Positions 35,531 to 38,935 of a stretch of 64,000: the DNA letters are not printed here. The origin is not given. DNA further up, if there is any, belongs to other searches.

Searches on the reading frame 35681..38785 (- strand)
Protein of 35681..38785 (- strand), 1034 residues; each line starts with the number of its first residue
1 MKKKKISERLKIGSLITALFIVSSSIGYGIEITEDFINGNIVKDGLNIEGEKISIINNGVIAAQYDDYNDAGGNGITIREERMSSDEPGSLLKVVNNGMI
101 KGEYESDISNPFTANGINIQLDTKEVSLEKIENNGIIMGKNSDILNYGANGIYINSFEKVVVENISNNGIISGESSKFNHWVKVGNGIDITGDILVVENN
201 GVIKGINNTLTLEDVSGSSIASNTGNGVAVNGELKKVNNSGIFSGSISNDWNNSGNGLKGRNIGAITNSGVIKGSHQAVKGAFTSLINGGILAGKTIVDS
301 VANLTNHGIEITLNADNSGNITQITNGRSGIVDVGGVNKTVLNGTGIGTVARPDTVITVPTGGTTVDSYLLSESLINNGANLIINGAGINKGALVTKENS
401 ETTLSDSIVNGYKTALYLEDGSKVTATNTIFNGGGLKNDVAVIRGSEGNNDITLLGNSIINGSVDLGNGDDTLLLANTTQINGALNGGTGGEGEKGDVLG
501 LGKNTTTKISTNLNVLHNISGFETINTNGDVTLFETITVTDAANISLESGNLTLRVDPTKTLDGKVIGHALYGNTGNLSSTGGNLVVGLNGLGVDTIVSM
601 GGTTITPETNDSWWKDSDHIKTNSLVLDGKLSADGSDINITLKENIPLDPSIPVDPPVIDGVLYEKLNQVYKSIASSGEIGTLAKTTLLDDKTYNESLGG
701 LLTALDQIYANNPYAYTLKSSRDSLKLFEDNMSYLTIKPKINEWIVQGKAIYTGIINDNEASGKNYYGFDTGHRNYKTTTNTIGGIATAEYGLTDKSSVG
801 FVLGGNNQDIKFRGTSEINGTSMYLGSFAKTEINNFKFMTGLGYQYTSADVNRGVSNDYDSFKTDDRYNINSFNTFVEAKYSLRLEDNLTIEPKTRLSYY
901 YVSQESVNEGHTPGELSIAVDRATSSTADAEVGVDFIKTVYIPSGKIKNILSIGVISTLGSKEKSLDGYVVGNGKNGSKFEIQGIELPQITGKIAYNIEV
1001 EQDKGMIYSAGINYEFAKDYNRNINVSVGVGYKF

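Call 75: search_protein_families(library=pfam, proteins=[window:35681-38785:-], max_evalue=0.00001)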
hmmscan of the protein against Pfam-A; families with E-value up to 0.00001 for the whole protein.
window:35681-38785:- (1034 aa): 1 family
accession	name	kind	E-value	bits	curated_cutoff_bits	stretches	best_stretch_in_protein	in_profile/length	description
PF03797.25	Autotransporter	-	3.7e-24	86.3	26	1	769-1006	12-248/255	Autotransporter beta-domain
